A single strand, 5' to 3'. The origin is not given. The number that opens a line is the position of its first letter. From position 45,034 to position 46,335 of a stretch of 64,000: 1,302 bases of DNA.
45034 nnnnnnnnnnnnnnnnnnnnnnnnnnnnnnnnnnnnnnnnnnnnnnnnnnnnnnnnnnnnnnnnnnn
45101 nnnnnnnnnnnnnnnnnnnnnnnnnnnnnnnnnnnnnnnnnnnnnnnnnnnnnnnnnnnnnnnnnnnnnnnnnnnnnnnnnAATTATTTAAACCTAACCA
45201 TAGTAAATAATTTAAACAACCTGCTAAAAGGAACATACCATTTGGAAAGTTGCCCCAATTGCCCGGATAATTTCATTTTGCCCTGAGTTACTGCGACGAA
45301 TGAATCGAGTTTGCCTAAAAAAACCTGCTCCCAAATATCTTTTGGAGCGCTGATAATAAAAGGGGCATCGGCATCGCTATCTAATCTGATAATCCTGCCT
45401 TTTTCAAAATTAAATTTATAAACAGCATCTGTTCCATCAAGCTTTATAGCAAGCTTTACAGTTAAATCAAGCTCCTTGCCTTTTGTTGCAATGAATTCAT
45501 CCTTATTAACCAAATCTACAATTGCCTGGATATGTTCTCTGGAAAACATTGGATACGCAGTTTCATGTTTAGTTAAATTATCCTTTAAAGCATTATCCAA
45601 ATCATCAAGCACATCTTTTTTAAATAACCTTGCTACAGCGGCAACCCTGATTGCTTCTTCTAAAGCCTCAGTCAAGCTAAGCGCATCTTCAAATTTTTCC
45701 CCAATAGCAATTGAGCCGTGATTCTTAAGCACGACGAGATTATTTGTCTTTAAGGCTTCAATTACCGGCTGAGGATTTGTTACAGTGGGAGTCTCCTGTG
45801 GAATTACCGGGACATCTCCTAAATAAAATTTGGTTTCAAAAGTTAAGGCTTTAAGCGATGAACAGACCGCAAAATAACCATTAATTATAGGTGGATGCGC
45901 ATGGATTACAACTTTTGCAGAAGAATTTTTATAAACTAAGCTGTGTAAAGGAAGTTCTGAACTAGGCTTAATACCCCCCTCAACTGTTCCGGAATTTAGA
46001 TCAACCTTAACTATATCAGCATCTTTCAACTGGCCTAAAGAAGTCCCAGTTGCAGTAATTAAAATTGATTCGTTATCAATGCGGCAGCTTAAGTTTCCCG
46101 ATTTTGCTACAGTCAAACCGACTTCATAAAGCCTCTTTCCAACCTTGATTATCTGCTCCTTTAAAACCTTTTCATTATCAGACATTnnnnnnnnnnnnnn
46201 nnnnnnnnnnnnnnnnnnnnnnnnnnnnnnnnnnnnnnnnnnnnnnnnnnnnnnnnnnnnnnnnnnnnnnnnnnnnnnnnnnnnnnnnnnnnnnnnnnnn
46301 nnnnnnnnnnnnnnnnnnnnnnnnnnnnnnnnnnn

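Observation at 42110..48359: Putative 5'-deoxyadenosine/MTA 'DHAP-shunt' salvage operon extended by aldehyde dehydrogenase and acyl-CoA synthetase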

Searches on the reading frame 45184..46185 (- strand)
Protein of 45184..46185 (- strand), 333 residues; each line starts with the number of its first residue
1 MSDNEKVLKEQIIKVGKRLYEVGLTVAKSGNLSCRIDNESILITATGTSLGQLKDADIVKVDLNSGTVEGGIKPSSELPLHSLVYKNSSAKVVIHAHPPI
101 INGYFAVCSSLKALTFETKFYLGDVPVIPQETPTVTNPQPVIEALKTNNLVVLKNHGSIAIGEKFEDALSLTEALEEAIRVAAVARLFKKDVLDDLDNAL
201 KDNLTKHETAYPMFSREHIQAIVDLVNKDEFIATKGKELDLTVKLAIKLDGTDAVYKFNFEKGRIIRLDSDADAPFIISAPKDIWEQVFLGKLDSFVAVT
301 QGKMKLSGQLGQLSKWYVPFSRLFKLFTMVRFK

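Call 3: search_protein_families(library=pfam, proteins=[window:45184-46185:-], max_evalue=0.01)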
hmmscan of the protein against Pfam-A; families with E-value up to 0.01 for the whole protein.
window:45184-46185:- (333 aa): 2 families
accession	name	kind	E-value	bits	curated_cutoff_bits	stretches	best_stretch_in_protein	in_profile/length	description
PF00596.27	Aldolase_II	-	1.8e-37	129.4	22.2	1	10-182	1-182/183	Class II Aldolase and Adducin N-terminal domain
PF02036.22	SCP2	-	0.00017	22.3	21.3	1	245-312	24-92/101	SCP-2 sterol transfer family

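Call 4: search_protein_families(library=ncbifam, proteins=[window:45184-46185:-], max_evalue=0.01)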
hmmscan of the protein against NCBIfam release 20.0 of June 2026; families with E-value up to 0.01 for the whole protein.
window:45184-46185:- (333 aa): 31 families (the best 25 are shown)
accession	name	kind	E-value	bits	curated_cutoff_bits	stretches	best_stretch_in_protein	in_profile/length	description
NF006413.0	PRK08660.1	equivalog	6.1e-37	127.2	203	1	9-190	3-182/184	aldolase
NF043034.1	OxoTetrPhDc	equivalog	2.1e-30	106.1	250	1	5-194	2-197/205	3-oxo-tetronate 4-phosphate decarboxylase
NF006208.0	PRK08333.1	equivalog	7e-27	94.3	267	1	6-181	3-179/189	aldolase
NF040649.1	FucA_Meth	equivalog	1.4e-24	87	250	1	10-185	4-176/179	L-fuculose phosphate aldolase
NF005123.0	PRK06557.1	subfamily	3.2e-22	79.3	251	1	6-190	10-200/223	L-ribulose-5-phosphate 4-epimerase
NF005302.0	PRK06833.1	equivalog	1.9e-21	76.5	264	1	9-191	7-192/214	L-fuculose-phosphate aldolase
NF006672.0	PRK09220.1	equivalog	2.8e-21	75.9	226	1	4-99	7-103/209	methylthioribulose 1-phosphate dehydratase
NF053831.1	RU1PAldHalo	equivalog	3.2e-20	72.5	300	1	23-188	18-185/208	ribulose-1-phosphate aldolase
TIGR03328.1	salvage_mtnB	equivalog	3.2e-19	69.2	137.05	1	12-177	1-183/194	methylthioribulose 1-phosphate dehydratase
NF005984.0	PRK08087.1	subfamily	3e-17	63.1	264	1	6-177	4-176/215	L-fuculose-phosphate aldolase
NF009003.0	PRK12348.1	subfamily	9.9e-16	58.1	331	1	7-203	3-213/228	L-ribulose-5-phosphate 4-epimerase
NF006047.0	PRK08193.1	subfamily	7.1e-15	55.2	257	1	7-202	4-215/231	L-ribulose-5-phosphate 4-epimerase AraD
TIGR01086.1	fucA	equivalog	8.4e-15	55.1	400.25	1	7-176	4-174/214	L-fuculose-phosphate aldolase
NF004979.0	PRK06357.1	equivalog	1.5e-13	50.6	216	1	9-196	7-209/221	hypothetical protein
NF005244.0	PRK06754.1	equivalog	7.1e-13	48.2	281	1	12-102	11-104/214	methylthioribulose 1-phosphate dehydratase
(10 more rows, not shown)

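Call 6: search_solved_structures(query=window:45184-46185:-, max_evalue=0.001, show_alignments=2)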
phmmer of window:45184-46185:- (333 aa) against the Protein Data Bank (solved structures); distinct sequences matched with E-value up to 0.001: 31.
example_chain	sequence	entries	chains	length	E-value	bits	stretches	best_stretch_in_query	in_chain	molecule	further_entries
6voq_A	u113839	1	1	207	2.9e-18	69.4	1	5-181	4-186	Aldolase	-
2fk5_A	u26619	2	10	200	6.4e-18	68.3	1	14-182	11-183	fuculose-1-phosphate aldolase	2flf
4c24_A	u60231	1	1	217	3.7e-17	65.8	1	8-193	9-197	L-FUCULOSE PHOSPHATE ALDOLASE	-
4c25_A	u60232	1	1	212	3.8e-17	65.7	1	8-193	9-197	L-FUCULOSE PHOSPHATE ALDOLASE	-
6vop_A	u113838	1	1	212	1.8e-15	60.2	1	5-181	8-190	Aldolase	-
6btd_A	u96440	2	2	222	4.6e-15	58.9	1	9-184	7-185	Fuculose phosphate aldolase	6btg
2irp_A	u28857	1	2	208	5.5e-15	58.6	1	7-177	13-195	Putative aldolase class 2 protein aq_1979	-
2opi_A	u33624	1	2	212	5e-13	52.2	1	18-182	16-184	L-fuculose-1-phosphate aldolase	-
1dzz_P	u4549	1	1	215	3.3e-11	46.2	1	8-178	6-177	L-fuculose phosphate aldolase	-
1dzv_P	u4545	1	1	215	3.3e-11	46.2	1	8-178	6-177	L-fuculose phosphate aldolase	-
1dzw_P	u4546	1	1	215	4.1e-11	45.9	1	8-178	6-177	L-fuculose phosphate aldolase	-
1dzx_P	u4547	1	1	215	8.2e-11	44.9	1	8-179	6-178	L-fuculose phosphate aldolase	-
1dzu_P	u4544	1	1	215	8.3e-11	44.9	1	8-178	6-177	L-fuculose phosphate aldolase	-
1dzy_P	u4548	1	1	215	8.3e-11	44.9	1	8-178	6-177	L-FUCULOSE-1-PHOSPHATE ALDOLASE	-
1fua_A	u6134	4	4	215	8.3e-11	44.9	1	8-178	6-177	L-FUCULOSE-1-PHOSPHATE ALDOLASE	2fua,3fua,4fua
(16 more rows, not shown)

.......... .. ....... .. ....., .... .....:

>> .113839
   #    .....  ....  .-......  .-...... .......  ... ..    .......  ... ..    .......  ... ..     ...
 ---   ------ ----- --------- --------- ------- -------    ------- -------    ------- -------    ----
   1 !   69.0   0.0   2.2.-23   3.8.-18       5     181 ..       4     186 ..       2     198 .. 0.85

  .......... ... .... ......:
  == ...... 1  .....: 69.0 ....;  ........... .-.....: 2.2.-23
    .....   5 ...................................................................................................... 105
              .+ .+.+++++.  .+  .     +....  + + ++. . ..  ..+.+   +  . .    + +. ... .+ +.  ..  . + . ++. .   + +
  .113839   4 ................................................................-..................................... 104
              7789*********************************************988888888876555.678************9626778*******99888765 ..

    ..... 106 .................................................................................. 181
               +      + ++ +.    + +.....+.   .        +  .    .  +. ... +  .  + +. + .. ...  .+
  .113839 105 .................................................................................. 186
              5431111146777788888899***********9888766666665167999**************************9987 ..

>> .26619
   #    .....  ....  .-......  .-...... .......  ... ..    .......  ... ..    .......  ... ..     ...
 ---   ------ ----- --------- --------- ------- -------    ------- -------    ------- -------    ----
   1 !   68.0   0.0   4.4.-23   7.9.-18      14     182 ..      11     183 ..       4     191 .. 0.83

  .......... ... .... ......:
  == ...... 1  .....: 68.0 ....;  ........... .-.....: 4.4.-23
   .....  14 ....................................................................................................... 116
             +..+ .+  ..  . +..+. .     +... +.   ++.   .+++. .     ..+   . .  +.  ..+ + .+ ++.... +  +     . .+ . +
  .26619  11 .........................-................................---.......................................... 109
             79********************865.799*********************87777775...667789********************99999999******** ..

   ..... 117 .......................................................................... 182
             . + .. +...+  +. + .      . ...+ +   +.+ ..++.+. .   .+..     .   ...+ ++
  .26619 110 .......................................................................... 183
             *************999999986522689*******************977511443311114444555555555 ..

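Call 10: find_homologous_proteins(query=window:45184-46185:-, max_evalue=1e-10)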
Query window:45184-46185:- (333 aa): 1216 proteins with E <= 1e-10 among 7054 candidates; the best 120 are listed.
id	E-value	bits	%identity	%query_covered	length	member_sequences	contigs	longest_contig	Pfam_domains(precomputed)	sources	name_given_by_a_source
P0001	9.7e-214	726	100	100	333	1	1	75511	PF00596.28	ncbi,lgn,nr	ncbi:MAG: class II aldolase/adducin family protein [Candidatus Omnitrophica bacterium]|nr:class II a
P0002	4.7e-171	586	81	99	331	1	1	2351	PF00596.28,PF02036.23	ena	-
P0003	9.4e-169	579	78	100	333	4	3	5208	PF00596.28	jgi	jgi:L-fuculose-phosphate aldolase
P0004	9.6e-169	579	77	100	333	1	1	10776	PF00596.28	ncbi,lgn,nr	ncbi:MAG: class II aldolase/adducin family protein [Candidatus Omnitrophica bacterium]|nr:class II a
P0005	1.1e-167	575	77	100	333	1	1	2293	PF00596.28,PF02036.23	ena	-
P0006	5.3e-167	573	77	100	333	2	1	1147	PF00596.28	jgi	-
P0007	1.0e-165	569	77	99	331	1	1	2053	PF00596.28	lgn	-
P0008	2.0e-165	568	78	98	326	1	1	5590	PF00596.28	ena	-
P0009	2.2e-165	567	75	100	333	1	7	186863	PF00596.28,PF02036.23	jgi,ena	jgi:L-fuculose-phosphate aldolase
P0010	2.3e-165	567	77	100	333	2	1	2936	PF00596.28,PF02036.23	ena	-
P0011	2.5e-165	567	77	100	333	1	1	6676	PF00596.28,PF02036.23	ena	-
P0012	2.8e-165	567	77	100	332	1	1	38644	PF00596.28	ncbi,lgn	-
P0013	3.3e-165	567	75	100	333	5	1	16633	PF00596.28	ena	-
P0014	3.3e-165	567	76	100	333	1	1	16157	PF00596.28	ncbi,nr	ncbi:MAG: class II aldolase/adducin family protein [Candidatus Omnitrophica bacterium]|nr:class II a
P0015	3.3e-165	567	78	98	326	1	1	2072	PF00596.28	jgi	jgi:L-fuculose-phosphate aldolase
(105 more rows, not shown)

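Call 11: find_related_loci(query=window:45184-46185:-, collection=genome_contigs, flank=8000)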
Query window:45184-46185:- (333 aa) in genome_contigs; peptide patterns used: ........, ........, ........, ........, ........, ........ (x = any residue, [..] = any of these).
143 stretches matched a pattern; 60 encode a relative of the query (tblastn E <= 1e-3); 60 distinct loci.
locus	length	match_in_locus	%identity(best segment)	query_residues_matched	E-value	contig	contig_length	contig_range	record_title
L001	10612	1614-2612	77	1-333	2e-178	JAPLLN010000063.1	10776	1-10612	MAG: Candidatus Omnitrophota bacterium isolate LacPavin_0419_WC70S_MAG_47_9 LacPavin_0419_WC70S_scaffold_294150, whole g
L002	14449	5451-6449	76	1-333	6e-174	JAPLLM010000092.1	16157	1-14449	MAG: Candidatus Omnitrophota bacterium isolate LacPavin_0419_WC70L_MAG_46_7 LacPavin_0419_WC70L_scaffold_517102, whole g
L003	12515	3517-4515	76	1-333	4e-173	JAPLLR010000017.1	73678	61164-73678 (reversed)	MAG: Candidatus Omnitrophota bacterium isolate LacPavin_0920_SED3_MAG_45_14 LacPavin_0920_SED3_scaffold_1981364, whole g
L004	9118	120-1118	76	1-333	2e-172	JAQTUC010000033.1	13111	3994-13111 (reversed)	MAG: Candidatus Omnitrophota bacterium isolate STB_55 NODE_11758_length_13111_cov_3.126848_Sandtown_B, whole genome shot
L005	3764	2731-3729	77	1-333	9e-179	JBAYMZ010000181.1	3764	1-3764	MAG: Candidatus Omnitrophota bacterium isolate SO_2016_LW1_52 scaffold46303_LW64-88_2016, whole genome shotgun sequence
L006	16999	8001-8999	75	1-333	1e-170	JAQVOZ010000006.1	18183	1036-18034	MAG: Candidatus Omnitrophota bacterium isolate STF1_192 NODE_7863_length_18183_cov_2.664765_Sandtown_F1, whole genome sh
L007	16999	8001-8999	75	1-333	3e-170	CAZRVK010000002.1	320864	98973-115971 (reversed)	MAG TPA_asm: uncultured Planctomycetales bacterium isolate binchicken_co117_54 genome assembly, contig: NODE_19_length_3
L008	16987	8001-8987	76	5-333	2e-169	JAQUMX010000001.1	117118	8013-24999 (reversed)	MAG: Candidatus Omnitrophota bacterium isolate STD1_164 NODE_322_length_117118_cov_5.449915_Sandtown_D1, whole genome sh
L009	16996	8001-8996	74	1-333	8e-169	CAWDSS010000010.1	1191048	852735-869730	MAG: Candidatus Omnitrophota bacterium isolate MFD03726.bin.2.139 genome assembly, contig: contig_50884, whole genome sh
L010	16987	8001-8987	75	4-332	7e-169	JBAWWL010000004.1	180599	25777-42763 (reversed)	MAG: Candidatus Omnitrophota bacterium isolate ELA036 MAG036_4, whole genome shotgun sequence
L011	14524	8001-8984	76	5-333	8e-169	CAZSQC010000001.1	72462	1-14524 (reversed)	MAG TPA_asm: uncultured Planctomycetales bacterium isolate SRP278252_co2_861 genome assembly, contig: NODE_551_length_72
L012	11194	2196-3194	74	1-333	4e-169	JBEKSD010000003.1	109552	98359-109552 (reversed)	MAG: Candidatus Omnitrophota bacterium isolate SPRUCE 526 SPRUCE_526_3, whole genome shotgun sequence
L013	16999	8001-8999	74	1-333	1e-168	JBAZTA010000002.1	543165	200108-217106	MAG: Candidatus Omnitrophota bacterium isolate SO_2017_GW1_19 NODE_99_length_543165_cov_2.036270_OW334_2017, whole genom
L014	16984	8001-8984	76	5-333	6e-168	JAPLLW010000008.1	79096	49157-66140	MAG: Candidatus Omnitrophota bacterium isolate LacPavin_0419_WC70L_MAG_40_11 LacPavin_0419_WC70L_scaffold_819696, whole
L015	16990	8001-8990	76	4-333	5e-168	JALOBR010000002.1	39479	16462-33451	MAG: Candidatus Omnitrophota bacterium isolate SO_2017_LW3 bin 47 NODE_2361_length_39479_cov_1.364657_LW162_2017, whole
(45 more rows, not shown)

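Call 24: search_protein_representatives(protein=window:45184-46185:-)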
Query: 333 residues. Proteins with E-value up to 0.001 (for the whole library): 7028; up to 1e-10: 2552; up to 1e-30: 49. The best 150 are listed.
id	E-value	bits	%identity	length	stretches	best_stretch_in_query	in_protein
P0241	2.5e-127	440.8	61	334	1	4-333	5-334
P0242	1.6e-91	323.2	66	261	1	3-234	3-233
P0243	3.8e-86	305.5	63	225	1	114-331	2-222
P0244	1.2e-73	264.5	43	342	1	5-330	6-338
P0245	4.9e-71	255.9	41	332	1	9-330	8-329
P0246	4.3e-69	249.5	39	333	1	7-330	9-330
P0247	1.0e-67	245.0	43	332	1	9-330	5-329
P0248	1.3e-67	244.7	58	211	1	4-205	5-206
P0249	3.6e-67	243.2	40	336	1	6-329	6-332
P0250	3.1e-66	240.1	41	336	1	5-327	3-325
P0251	6.7e-64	232.5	37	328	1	6-327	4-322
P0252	6.8e-63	229.2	35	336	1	4-331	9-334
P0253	4.4e-62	226.5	40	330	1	9-327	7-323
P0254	7.6e-61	222.4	54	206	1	1-205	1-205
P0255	8.4e-61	222.3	71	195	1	187-333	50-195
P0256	8.0e-60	219.1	34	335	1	4-329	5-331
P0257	1.3e-58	215.1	39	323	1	5-329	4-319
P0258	3.4e-58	213.7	39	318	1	8-329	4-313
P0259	2.0e-57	211.2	37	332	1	9-329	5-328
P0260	6.4e-56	206.3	37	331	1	10-327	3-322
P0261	2.0e-55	204.6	38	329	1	9-324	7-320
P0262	1.6e-52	195.1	37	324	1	9-330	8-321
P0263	5.8e-52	193.3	35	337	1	7-328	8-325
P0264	2.4e-51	191.2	35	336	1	3-326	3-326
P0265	1.2e-49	185.7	33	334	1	7-329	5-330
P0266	1.4e-49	185.4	40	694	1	53-314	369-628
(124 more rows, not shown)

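Call 25: list_cluster_members(proteins=[P0244, P0245, P0246, P0247, P0249, P0250, P0251, P0252, P0256, P0266])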
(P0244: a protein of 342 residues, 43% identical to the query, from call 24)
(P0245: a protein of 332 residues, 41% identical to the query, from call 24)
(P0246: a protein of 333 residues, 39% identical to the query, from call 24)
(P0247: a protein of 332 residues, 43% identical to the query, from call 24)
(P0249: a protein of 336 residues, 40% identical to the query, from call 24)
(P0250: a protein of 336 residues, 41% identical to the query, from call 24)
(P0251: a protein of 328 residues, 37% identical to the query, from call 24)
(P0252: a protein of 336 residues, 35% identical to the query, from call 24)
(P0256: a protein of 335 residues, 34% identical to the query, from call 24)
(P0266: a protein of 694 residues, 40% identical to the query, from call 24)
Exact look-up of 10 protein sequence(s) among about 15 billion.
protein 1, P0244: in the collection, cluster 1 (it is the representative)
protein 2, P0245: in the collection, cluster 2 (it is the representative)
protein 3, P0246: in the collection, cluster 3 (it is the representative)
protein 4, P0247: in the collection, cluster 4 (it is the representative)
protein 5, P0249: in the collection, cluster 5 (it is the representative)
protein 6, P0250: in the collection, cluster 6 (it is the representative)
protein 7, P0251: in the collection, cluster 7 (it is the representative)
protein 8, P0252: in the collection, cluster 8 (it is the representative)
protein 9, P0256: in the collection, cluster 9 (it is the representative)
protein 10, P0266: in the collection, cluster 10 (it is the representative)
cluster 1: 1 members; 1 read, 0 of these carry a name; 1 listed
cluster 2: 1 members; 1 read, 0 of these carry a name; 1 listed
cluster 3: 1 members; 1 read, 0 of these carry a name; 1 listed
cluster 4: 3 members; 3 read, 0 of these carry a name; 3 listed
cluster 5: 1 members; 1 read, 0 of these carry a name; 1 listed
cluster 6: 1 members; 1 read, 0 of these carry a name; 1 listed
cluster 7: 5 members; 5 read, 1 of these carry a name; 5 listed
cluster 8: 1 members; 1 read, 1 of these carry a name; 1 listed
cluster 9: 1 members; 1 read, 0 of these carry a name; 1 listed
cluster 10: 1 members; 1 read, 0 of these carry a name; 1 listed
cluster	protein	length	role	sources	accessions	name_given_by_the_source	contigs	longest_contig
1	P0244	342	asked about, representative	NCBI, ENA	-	-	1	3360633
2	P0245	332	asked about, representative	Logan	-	-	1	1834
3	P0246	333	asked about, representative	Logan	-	-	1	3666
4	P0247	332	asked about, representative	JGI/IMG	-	-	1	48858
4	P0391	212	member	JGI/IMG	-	-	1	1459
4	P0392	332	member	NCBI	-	-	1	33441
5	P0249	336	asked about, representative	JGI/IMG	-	-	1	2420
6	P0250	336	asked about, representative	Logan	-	-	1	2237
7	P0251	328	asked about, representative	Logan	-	-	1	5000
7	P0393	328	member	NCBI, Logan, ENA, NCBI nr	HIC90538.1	MAG TPA: hypothetical protein EYP21_00440 [Syntrophaceae bacterium] | hypothetical protein [Syntrophaceae bacterium]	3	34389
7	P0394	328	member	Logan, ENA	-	-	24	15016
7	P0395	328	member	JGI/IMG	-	-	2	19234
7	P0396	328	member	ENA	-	-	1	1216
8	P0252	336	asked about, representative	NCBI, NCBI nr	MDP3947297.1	MAG: class II aldolase/adducin family protein [bacterium] | class II aldolase/adducin family protein [bacterium]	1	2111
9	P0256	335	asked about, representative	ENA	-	-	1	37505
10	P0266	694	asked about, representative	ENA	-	-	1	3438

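Call 27: find_encoding_contigs(protein=P0244, flank=10000, max_places=2)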
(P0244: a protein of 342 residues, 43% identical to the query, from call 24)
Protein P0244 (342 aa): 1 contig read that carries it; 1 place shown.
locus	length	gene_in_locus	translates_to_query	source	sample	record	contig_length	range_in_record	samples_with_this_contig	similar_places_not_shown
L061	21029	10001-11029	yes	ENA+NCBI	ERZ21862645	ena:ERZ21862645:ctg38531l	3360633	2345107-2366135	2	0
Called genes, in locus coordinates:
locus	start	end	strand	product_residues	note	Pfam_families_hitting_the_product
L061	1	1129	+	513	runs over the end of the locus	PF02446:Glyco_hydro_77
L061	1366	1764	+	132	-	-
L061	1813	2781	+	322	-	PF01073:3Beta_HSD, PF01370:Epimerase, PF02719:Polysacc_synt_2 (faint), PF04321:RmlD_sub_bind, PF16363:GDP_Man_Dehyd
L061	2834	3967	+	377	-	-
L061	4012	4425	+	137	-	PF00571:CBS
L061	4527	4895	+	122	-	-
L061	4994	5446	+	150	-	-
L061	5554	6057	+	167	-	PF03551:PadR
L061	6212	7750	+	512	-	PF00501:AMP-binding, PF13193:AMP-binding_C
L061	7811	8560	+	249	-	PF01048:PNP_UDP_1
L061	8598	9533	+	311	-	PF01008:IF-2B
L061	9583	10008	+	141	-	PF01008:IF-2B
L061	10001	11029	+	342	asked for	PF00596:Aldolase_II, PF02036:SCP2 (weak)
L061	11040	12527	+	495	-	PF00171:Aldedh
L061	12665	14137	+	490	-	PF02310:B12-binding, PF04055:Radical_SAM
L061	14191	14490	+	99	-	-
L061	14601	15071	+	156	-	-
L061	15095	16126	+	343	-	PF02558:ApbA, PF03807:F420_oxidored (weak), PF08546:ApbA_C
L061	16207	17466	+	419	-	PF00109:ketoacyl-synt, PF02801:Ketoacyl-synt_C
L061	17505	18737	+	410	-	PF00109:ketoacyl-synt, PF02801:Ketoacyl-synt_C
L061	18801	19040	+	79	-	PF00550:PP-binding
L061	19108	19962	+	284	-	PF04199:Cyclase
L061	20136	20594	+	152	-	PF03364:Polyketide_cyc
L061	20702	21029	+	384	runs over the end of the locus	PF07690:MFS_1, PF00083:Sugar_tr (weak)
